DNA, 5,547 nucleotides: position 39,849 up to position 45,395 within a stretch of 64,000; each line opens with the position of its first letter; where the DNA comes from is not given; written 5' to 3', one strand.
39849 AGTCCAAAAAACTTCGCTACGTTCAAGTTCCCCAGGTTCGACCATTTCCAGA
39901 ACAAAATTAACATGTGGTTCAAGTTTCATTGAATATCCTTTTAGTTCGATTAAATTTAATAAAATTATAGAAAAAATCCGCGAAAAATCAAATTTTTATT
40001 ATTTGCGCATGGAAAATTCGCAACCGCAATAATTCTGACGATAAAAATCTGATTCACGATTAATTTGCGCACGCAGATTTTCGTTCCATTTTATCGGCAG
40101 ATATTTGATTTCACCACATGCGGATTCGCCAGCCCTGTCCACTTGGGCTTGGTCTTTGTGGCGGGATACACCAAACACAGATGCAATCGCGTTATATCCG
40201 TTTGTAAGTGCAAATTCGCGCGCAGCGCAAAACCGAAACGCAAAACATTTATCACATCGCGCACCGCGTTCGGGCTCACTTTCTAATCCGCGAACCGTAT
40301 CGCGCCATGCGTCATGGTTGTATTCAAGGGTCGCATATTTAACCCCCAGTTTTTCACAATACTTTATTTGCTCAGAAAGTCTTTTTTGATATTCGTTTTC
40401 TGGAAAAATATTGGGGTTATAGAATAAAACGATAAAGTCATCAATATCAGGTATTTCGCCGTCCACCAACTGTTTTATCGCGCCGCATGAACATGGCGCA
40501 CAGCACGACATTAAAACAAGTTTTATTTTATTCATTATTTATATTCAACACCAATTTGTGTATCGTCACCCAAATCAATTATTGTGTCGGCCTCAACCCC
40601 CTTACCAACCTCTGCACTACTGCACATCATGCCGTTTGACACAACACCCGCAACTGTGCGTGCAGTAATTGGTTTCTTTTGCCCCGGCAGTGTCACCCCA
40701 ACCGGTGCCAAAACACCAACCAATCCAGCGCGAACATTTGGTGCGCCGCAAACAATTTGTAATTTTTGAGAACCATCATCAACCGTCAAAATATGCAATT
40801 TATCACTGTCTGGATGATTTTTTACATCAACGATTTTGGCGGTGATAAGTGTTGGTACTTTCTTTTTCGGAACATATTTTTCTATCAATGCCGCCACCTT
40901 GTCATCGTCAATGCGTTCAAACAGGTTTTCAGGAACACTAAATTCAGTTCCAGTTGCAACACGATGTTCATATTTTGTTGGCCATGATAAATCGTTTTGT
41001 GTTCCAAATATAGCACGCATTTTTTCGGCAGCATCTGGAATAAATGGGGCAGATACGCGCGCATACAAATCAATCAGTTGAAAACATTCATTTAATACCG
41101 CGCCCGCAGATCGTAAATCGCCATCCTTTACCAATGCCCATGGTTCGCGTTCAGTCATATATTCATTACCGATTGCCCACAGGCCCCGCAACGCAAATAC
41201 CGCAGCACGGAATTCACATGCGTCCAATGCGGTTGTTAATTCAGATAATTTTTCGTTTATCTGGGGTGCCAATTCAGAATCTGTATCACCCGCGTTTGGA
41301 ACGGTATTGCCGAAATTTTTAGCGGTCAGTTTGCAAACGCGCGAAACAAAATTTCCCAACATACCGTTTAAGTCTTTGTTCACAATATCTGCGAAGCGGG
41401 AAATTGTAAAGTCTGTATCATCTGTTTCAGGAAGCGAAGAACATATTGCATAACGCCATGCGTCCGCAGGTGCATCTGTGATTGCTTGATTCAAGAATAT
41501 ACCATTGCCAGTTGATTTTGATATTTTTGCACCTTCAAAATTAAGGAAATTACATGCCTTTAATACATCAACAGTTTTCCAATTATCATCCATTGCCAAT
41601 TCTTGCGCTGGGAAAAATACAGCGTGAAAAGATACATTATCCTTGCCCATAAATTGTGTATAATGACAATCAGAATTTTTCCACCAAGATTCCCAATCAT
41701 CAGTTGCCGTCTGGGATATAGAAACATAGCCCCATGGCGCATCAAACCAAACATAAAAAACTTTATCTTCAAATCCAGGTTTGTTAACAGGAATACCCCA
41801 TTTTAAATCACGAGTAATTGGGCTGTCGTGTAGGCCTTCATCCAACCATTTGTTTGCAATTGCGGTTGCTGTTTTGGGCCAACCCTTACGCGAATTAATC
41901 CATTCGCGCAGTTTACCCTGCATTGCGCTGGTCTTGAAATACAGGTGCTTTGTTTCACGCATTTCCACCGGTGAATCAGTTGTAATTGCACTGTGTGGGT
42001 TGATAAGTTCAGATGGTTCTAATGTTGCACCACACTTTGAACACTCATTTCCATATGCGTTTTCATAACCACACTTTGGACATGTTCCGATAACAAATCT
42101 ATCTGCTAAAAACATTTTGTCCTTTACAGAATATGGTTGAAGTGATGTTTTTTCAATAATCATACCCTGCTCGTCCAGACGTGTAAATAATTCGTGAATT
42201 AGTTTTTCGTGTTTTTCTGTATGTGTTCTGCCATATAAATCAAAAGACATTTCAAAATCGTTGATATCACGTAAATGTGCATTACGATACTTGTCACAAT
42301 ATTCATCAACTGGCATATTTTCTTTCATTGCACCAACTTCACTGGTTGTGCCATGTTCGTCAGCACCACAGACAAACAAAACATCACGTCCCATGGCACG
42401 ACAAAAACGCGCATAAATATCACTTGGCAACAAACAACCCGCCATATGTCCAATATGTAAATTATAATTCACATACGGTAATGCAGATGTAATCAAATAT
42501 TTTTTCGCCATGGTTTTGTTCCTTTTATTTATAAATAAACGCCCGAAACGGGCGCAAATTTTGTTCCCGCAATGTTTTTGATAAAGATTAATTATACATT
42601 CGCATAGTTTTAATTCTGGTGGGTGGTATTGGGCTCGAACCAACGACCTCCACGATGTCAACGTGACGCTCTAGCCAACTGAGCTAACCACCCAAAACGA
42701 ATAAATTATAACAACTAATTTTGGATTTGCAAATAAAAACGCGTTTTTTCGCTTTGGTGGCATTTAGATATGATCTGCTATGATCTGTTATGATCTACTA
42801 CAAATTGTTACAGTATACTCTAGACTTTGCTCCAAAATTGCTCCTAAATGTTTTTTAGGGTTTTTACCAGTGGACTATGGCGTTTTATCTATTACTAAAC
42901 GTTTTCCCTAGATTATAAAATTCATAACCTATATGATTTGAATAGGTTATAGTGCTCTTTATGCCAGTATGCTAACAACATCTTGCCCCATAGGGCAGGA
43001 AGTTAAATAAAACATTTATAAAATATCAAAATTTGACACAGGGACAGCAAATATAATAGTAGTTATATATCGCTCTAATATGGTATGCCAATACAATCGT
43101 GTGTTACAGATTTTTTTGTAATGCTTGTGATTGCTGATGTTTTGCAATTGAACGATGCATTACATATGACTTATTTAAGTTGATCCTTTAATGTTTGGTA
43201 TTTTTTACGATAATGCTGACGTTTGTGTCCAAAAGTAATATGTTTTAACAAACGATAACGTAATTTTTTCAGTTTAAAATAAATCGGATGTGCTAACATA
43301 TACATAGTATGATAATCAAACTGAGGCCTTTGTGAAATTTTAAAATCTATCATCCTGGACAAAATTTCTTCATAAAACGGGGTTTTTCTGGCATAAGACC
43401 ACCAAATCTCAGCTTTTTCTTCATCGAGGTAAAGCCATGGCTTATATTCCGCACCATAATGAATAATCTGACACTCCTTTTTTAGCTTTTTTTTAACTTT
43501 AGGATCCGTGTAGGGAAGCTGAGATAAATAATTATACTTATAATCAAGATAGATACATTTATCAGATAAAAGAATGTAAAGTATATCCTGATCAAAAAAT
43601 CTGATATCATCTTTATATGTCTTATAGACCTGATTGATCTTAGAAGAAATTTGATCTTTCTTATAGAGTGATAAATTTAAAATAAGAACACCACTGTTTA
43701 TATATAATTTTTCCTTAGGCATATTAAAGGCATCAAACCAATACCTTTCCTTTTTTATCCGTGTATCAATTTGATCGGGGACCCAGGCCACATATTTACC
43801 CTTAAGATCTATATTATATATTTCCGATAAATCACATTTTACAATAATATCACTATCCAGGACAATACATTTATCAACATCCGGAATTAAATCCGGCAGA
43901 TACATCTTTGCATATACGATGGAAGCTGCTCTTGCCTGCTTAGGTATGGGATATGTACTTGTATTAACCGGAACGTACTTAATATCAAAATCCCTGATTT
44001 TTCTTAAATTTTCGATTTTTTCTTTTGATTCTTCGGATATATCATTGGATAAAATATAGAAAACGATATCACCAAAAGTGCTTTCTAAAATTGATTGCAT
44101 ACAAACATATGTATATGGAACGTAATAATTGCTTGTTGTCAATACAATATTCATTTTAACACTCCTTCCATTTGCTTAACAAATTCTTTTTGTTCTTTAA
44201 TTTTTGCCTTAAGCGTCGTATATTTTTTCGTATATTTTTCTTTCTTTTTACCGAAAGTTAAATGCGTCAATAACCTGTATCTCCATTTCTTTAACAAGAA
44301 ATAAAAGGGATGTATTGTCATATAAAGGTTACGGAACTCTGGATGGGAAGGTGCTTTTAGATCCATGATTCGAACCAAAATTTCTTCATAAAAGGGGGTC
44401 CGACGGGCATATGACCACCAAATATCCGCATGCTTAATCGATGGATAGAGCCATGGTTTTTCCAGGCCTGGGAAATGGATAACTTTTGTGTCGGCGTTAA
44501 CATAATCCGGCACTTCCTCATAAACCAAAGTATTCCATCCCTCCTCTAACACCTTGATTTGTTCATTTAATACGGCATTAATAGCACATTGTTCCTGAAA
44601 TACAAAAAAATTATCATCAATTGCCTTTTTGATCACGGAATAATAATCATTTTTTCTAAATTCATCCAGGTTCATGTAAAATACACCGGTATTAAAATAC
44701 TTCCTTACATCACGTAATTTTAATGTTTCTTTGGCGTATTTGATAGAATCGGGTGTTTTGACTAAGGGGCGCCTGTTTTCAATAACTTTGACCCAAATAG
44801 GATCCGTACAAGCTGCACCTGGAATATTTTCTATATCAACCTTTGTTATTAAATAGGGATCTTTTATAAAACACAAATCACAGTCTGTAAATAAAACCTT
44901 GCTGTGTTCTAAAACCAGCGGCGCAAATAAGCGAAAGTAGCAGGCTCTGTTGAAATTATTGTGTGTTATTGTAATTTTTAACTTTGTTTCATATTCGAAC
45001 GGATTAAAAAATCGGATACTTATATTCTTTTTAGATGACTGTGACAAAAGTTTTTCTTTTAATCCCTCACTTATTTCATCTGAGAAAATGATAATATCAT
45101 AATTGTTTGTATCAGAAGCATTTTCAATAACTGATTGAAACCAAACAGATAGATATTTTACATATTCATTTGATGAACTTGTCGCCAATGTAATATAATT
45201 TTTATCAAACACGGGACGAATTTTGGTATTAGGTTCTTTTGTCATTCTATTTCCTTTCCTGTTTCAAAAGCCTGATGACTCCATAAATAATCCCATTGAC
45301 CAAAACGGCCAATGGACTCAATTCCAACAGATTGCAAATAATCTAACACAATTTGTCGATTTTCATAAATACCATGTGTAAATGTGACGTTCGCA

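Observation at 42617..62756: Inverted duplication of the tRNA-Val 5' half (41/41 nt) with matching promoters, about 20 kb apart, each abutting AT-rich island DNA: evidence for a tRNA-targeted island split by an inversion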

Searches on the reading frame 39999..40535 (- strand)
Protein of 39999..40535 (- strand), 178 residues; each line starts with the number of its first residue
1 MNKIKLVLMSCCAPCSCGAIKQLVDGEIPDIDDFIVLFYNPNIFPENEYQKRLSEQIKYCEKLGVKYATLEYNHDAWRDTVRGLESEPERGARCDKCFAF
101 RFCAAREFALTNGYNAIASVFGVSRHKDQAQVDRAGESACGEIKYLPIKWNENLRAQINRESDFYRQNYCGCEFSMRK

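Call 11: search_protein_families(library=pfam, proteins=[window:39999-40535:-])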
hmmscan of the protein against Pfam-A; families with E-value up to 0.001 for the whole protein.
window:39999-40535:- (178 aa): 1 family
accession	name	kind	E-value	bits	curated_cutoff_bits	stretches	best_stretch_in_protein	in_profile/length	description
PF02677.20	QueH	-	1.7e-44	152.4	23.5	1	6-177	1-174/175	Epoxyqueuosine reductase QueH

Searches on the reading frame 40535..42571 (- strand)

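Call 11: search_protein_families(library=pfam, proteins=[window:40535-42571:-])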
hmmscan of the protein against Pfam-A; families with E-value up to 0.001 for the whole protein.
window:40535-42571:- (678 aa): 6 families
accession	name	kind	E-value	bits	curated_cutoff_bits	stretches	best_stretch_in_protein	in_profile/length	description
PF09334.17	tRNA-synt_1g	-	1.9e-140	468.5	20.1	1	25-412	1-390/391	tRNA synthetases class I (M)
PF19303.5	Anticodon_3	-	1.9e-34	119.2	23.5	1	426-567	6-148/152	Anticodon binding domain of methionyl tRNA ligase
PF00133.28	tRNA-synt_1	-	1.3e-17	64.1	22.7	1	17-262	18-243/414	tRNA synthetases class I (I, L, M and V)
PF01588.26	tRNA_bind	-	2.8e-17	63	27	1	575-674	1-94/96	Putative tRNA binding domain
PF01406.26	tRNA-synt_1e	-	0.00037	20.4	27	0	323-378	228-282/301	tRNA synthetases class I (C) catalytic domain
PF08264.19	Anticodon_1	-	0.0009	19.6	25.1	0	436-554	6-122/148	Anticodon-binding domain of tRNA ligase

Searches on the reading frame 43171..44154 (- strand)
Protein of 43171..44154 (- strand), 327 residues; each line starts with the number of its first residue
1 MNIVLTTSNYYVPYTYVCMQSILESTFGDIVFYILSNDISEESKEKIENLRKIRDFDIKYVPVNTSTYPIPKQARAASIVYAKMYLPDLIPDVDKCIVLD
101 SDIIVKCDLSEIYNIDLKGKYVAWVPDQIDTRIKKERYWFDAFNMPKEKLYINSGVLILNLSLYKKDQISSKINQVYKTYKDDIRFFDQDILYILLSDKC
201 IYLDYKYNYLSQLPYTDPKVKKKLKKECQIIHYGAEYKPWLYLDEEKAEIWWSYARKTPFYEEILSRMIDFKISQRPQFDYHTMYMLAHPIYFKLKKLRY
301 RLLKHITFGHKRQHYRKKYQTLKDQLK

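Call 11: search_protein_families(library=pfam, proteins=[window:43171-44154:-])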
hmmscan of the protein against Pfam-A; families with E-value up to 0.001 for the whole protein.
window:43171-44154:- (327 aa): 2 families
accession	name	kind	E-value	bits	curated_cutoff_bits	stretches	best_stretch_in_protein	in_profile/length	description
PF01501.26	Glyco_transf_8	-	3.6e-43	148.4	24.3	1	2-242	1-251/253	Glycosyl transferase family 8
PF18404.7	Glyco_transf_24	-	6.3e-16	59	25.7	1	8-190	9-199/268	Glucosyltransferase 24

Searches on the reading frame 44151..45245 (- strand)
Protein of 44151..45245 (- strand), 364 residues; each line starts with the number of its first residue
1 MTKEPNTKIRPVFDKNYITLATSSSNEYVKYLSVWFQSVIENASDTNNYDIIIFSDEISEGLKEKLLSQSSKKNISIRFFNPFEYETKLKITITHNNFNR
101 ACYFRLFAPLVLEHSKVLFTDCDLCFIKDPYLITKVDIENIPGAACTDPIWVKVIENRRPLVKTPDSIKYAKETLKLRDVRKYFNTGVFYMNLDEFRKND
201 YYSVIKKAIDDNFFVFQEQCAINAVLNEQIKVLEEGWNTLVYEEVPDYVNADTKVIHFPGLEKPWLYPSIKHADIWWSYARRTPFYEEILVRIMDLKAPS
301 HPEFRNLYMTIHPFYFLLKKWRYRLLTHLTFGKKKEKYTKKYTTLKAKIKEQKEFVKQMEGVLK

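Call 75: search_protein_families(library=pfam, proteins=[window:44151-45245:-], max_evalue=0.001)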
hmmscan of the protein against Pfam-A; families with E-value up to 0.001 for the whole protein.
window:44151-45245:- (364 aa): 1 family
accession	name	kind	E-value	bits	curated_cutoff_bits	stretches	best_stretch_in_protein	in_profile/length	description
PF01501.26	Glyco_transf_8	-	1.5e-28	100.5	24.3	1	21-267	3-251/253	Glycosyl transferase family 8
